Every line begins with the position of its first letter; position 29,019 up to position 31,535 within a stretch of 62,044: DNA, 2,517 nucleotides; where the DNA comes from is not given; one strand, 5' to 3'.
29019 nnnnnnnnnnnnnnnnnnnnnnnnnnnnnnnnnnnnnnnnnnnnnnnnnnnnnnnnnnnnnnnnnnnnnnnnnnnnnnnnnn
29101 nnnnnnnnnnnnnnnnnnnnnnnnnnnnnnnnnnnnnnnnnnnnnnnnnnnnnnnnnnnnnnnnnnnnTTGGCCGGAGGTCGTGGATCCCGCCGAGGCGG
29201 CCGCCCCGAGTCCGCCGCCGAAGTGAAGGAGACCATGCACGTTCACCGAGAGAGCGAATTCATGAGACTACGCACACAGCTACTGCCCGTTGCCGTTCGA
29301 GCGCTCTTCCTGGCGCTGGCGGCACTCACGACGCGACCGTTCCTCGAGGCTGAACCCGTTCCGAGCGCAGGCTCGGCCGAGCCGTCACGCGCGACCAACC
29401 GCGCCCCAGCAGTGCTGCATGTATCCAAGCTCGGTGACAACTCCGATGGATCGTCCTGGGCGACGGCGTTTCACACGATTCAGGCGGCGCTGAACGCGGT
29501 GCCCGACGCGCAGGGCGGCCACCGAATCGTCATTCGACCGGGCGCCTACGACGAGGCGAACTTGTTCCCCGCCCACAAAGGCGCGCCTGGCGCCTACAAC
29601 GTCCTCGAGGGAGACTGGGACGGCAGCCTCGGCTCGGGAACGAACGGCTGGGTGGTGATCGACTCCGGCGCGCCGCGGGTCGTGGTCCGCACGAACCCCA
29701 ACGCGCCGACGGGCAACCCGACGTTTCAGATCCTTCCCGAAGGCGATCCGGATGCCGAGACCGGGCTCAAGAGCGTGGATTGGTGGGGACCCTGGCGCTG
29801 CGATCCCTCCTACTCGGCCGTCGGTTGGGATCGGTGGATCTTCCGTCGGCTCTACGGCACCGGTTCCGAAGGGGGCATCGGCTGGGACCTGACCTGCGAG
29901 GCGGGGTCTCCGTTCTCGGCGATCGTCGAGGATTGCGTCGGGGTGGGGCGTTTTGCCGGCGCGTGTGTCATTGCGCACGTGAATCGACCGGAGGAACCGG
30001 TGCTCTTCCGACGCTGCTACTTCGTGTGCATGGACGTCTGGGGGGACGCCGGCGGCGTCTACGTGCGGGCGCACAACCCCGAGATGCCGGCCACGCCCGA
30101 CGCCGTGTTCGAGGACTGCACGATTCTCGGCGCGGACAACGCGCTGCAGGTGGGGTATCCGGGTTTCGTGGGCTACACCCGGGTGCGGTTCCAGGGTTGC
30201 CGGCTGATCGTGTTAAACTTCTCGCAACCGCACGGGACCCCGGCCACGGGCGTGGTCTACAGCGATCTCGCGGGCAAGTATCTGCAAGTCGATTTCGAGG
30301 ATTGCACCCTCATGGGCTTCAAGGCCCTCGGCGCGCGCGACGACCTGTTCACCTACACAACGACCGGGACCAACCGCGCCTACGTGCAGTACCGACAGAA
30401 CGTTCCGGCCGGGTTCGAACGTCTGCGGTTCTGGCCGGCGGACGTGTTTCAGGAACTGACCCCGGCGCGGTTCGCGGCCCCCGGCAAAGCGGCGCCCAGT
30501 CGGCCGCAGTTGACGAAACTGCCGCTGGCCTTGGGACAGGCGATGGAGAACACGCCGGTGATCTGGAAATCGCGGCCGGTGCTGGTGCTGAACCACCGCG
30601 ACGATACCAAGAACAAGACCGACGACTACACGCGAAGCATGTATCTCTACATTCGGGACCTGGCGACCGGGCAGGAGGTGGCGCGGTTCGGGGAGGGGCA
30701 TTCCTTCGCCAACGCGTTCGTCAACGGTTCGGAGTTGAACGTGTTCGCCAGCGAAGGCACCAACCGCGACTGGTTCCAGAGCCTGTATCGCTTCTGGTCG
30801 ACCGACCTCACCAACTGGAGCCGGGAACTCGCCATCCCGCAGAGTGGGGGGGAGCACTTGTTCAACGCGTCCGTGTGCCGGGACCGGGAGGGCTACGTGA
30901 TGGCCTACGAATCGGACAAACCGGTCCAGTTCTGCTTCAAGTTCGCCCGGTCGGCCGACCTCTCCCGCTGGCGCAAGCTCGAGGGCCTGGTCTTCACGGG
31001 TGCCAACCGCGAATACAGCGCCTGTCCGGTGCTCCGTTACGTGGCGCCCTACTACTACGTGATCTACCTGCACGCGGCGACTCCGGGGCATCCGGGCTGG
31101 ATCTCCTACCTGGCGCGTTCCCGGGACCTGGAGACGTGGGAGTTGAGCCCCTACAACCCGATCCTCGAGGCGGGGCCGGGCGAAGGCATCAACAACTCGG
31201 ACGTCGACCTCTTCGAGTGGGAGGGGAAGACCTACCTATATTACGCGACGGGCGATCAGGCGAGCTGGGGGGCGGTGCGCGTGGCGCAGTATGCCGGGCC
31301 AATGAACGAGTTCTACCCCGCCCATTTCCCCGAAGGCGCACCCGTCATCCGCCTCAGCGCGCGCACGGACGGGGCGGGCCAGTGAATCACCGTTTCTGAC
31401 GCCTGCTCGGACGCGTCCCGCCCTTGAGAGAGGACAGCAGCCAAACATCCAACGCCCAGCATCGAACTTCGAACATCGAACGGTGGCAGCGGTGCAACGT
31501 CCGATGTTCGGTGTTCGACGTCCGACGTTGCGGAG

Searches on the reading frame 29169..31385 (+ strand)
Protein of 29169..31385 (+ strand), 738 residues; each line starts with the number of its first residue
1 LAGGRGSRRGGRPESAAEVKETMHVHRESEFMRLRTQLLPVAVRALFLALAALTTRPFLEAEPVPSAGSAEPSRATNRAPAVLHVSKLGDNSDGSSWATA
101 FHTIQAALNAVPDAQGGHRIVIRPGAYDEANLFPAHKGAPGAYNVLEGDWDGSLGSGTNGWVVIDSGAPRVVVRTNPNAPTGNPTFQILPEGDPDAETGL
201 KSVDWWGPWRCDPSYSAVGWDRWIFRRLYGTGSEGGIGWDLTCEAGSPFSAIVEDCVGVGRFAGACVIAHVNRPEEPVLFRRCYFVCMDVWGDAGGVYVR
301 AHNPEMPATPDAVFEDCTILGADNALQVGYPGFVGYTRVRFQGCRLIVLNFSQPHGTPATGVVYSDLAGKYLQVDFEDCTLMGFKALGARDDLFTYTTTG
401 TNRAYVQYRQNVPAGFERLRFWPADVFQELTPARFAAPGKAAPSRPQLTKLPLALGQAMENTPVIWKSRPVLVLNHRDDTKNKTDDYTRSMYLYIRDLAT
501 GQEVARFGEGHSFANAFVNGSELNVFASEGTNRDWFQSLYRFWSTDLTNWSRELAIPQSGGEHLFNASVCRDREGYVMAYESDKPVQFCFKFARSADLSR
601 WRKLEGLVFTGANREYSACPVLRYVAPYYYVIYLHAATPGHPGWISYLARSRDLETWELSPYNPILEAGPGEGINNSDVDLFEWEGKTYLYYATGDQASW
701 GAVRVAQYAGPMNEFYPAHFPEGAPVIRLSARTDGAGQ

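Call 9: search_protein_families(library=pfam, proteins=[window:29169-31385:+], max_evalue=0.01)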
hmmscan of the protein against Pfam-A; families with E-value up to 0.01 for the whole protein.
window:29169-31385:+ (738 aa): 1 family
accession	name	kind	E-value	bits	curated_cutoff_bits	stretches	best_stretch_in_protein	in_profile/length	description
PF04616.20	Glyco_hydro_43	-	0.0004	20.3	32.2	1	567-698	13-144/288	Glycosyl hydrolases family 43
